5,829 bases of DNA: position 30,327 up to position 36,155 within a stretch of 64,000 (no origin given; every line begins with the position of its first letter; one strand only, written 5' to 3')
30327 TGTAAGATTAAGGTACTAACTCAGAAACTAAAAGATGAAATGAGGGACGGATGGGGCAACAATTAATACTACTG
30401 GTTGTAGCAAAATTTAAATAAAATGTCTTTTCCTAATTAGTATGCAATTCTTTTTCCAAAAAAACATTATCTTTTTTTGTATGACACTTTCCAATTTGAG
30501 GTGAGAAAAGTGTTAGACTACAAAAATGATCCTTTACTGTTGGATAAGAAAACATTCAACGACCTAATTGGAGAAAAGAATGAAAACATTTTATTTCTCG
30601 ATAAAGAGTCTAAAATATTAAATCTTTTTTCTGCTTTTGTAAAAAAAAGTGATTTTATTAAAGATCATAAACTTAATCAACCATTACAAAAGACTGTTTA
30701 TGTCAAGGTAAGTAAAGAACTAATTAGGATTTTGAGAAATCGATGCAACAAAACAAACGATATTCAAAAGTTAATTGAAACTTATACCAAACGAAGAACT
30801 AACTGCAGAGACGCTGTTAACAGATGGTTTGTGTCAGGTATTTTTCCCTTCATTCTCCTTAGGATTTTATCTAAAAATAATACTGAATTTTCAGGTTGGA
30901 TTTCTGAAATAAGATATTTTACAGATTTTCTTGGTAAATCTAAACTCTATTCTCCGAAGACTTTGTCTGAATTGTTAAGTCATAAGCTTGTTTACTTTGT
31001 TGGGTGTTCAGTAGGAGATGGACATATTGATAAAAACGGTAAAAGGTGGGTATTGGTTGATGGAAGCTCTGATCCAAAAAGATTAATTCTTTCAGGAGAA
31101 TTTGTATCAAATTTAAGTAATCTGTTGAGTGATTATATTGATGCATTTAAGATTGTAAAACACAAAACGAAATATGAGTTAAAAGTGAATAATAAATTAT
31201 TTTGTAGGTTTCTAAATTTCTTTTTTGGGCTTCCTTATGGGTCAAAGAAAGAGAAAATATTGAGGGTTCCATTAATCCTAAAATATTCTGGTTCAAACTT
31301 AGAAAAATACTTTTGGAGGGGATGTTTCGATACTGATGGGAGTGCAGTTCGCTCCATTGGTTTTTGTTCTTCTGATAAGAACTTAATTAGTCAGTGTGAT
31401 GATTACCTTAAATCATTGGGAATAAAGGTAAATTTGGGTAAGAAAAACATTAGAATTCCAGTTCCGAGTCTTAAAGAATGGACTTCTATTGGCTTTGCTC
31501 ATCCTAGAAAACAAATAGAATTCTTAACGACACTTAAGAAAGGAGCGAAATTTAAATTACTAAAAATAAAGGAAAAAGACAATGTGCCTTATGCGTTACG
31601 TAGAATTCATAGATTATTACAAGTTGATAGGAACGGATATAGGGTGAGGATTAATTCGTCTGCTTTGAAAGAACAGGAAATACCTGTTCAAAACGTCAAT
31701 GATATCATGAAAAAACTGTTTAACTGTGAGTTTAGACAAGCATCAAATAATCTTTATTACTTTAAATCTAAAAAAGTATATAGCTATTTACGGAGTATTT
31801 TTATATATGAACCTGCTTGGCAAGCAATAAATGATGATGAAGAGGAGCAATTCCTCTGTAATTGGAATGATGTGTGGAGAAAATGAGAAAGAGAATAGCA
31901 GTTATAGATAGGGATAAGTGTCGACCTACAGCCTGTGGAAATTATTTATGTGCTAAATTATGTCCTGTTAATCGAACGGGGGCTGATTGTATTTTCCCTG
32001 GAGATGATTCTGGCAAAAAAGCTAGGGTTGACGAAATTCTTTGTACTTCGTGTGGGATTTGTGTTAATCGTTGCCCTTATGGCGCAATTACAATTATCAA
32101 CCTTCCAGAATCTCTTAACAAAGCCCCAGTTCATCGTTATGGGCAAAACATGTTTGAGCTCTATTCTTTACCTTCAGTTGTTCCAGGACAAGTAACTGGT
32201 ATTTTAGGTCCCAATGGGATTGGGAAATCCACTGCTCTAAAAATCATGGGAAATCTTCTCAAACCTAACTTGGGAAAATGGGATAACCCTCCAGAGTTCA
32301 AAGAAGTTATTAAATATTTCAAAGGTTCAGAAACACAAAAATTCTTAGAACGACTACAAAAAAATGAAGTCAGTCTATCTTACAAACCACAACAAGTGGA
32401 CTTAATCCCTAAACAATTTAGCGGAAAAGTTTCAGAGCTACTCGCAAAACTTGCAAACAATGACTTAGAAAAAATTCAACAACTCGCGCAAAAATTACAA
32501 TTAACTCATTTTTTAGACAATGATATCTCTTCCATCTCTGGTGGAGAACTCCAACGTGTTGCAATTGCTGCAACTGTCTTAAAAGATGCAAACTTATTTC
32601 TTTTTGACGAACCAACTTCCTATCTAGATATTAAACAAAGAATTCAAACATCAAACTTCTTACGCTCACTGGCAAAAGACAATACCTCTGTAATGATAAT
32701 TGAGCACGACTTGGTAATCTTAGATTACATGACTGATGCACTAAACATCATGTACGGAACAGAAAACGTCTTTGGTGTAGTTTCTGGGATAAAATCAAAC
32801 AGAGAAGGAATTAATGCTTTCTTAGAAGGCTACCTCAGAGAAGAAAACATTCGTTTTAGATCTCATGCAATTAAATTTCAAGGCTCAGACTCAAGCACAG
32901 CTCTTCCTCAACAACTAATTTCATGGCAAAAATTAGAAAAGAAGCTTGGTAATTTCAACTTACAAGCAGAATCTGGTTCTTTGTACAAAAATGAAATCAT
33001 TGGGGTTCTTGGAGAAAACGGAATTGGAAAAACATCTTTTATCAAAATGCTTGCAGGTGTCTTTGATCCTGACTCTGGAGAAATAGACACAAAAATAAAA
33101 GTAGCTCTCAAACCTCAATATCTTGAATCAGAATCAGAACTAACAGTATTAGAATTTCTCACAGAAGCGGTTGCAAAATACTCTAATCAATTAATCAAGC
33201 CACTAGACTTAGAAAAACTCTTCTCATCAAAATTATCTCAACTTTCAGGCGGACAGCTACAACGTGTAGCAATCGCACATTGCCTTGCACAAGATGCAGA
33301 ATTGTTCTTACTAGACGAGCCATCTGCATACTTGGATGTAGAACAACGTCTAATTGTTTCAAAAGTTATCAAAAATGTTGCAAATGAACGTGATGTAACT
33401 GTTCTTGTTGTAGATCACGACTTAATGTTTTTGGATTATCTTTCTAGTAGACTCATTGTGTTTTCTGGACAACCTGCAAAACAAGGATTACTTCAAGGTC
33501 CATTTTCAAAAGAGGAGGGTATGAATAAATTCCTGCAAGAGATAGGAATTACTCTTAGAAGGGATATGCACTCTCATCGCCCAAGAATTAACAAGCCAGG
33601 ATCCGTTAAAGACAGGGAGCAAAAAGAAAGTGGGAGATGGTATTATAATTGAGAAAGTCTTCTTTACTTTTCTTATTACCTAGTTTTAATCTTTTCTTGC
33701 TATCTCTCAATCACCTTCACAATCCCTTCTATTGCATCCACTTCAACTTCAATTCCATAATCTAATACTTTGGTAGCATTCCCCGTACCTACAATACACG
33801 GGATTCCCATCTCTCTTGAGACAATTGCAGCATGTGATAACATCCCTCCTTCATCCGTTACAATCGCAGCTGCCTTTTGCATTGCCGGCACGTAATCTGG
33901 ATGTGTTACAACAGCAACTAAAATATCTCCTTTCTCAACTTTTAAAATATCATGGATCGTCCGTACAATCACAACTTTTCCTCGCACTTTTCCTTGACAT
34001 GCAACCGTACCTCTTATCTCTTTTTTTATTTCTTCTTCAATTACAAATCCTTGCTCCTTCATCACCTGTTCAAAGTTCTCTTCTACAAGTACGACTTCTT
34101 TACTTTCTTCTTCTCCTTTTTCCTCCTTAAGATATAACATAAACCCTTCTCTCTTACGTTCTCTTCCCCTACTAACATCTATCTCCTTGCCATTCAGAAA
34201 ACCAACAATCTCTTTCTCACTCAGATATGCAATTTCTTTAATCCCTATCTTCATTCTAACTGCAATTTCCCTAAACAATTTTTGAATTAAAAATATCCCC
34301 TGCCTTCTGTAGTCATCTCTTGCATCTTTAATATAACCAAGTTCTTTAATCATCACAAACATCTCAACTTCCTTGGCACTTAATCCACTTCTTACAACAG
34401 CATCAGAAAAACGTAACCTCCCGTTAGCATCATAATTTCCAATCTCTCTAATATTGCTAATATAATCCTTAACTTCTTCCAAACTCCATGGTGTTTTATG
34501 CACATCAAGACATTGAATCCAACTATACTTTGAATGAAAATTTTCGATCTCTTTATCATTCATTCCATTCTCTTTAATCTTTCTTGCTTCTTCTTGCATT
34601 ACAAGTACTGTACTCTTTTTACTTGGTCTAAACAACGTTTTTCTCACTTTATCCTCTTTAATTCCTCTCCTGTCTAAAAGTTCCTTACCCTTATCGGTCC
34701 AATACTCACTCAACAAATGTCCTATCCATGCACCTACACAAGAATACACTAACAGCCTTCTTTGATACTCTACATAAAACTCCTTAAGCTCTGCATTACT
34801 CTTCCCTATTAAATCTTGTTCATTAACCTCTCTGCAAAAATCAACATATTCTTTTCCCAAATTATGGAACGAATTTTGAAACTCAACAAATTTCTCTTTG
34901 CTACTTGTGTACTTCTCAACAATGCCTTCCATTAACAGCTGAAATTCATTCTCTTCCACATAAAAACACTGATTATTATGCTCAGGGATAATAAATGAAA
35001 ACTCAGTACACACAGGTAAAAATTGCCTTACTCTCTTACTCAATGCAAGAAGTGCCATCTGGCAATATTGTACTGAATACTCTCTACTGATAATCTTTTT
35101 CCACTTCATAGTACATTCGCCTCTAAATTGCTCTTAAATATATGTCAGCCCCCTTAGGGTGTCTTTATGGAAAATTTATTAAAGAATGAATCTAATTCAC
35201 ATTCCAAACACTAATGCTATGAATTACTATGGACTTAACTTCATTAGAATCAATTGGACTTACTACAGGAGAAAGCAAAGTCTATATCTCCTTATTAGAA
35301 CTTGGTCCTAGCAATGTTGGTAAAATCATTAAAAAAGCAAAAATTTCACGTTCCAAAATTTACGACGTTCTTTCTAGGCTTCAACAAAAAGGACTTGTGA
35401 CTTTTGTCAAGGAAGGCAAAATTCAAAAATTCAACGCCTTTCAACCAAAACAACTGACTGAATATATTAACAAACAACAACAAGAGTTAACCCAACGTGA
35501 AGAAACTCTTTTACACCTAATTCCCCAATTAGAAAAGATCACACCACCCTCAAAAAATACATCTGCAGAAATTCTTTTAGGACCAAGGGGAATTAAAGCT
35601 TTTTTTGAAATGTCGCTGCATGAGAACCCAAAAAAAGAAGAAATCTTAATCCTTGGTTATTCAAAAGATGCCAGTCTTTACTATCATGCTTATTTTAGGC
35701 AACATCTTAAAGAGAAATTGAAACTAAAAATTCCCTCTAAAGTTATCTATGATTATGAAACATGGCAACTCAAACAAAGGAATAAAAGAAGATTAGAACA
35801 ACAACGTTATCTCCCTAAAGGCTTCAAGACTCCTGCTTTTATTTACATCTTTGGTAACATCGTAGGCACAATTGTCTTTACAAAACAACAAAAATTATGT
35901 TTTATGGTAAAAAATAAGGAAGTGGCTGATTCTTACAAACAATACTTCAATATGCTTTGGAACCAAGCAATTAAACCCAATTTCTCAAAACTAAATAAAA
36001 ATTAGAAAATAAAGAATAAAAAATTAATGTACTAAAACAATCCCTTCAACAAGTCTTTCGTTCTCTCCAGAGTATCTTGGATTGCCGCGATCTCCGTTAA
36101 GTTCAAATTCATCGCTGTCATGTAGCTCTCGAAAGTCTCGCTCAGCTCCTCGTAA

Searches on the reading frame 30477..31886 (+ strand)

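Call 9: search_protein_families(library=pfam, proteins=[window:30477-31886:+], max_evalue=0.01)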
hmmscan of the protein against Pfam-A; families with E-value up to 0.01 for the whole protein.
window:30477-31886:+ (469 aa): 1 family
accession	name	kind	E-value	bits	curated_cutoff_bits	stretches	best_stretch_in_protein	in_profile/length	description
PF14528.11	LAGLIDADG_3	-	9.8e-07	29.4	22.5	1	277-323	4-55/82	LAGLIDADG-like domain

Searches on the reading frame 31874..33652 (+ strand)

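Call 9: search_protein_families(library=pfam, proteins=[window:31874-33652:+], max_evalue=0.01)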
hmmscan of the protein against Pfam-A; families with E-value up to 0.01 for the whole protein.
window:31874-33652:+ (592 aa): 21 families
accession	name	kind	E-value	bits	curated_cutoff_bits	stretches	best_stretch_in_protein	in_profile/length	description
PF00005.33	ABC_tran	-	3.9e-46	157.5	25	2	367-484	5-136/137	ABC transporter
PF02463.25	SMC_N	-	3.3e-13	50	40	2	106-292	25-211/220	RecF/RecN/SMC N terminal domain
PF13304.12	AAA_21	-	4.3e-09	37.3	27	0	107-129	1-23/304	AAA domain, putative AbiEii toxin, Type IV TA system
PF04068.21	Fer4_RLI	-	5.2e-08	32.9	23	1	7-36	2-33/35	Possible Fer4-like domain in RNase L inhibitor, RLI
PF00037.32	Fer4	-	1.9e-06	27.9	21.1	1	51-73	2-24/24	4Fe-4S binding domain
PF12837.12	Fer4_6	-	3.6e-06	27.1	25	1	50-72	2-24/24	4Fe-4S binding domain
PF03215.21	Rad17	-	1.3e-05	25.7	23.8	1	106-157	46-95/186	Rad17 P-loop domain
PF12838.12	Fer4_7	-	2e-05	25.4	27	1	20-71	4-52/52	4Fe-4S dicluster domain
PF13401.12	AAA_22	-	0.00018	22.3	27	0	375-462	7-84/130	AAA domain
PF14697.11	Fer4_21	-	0.00018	22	35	1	9-73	1-58/59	4Fe-4S dicluster domain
PF13476.12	AAA_23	-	0.00055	21.1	27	0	105-192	19-114/201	AAA domain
PF13187.11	Fer4_9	-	0.00056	20.3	27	1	19-72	3-52/52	4Fe-4S dicluster domain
PF03193.22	RsgA_GTPase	-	0.0013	19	30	0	371-407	104-140/174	RsgA GTPase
PF13479.12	AAA_24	-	0.0014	18.9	27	0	376-393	5-22/195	AAA domain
PF13555.12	AAA_29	-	0.0014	18.7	27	0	107-132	24-49/61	P-loop containing region of AAA domain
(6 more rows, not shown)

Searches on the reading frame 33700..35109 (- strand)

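Call 9: search_protein_families(library=pfam, proteins=[window:33700-35109:-], max_evalue=0.01)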
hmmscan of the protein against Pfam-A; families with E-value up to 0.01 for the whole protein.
window:33700-35109:- (469 aa): 1 family
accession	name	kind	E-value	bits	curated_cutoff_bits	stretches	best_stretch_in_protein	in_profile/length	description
PF00391.29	PEP-utilizers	-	3.6e-26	91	23.1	1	392-462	2-72/72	PEP-utilising enzyme, mobile domain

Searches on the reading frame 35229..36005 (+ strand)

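Call 9: search_protein_families(library=pfam, proteins=[window:35229-36005:+], max_evalue=0.01)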
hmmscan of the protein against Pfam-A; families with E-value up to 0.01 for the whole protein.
window:35229-36005:+ (258 aa): 6 families
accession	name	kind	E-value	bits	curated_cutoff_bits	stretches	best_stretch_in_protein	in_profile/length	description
PF01978.25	TrmB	-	2.7e-17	62.8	25.6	1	6-73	1-67/68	Sugar-specific transcriptional regulator TrmB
PF08221.17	HTH_9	-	2.8e-06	27.8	23.4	1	16-62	16-62/62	RNA polymerase III subunit RPC82 helix-turn-helix domain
PF03965.22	Penicillinase_R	-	0.00091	20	22.6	1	12-90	2-82/115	Penicillinase repressor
PF01047.28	MarR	-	0.0015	18.8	24.6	1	21-59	11-49/59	MarR family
PF01022.26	HTH_5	-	0.0032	17.7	22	1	21-58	9-46/47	Bacterial regulatory protein, arsR family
PF15977.11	HTH_46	-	0.0078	16.6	29.3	0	33-69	29-64/68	Winged helix-turn-helix DNA binding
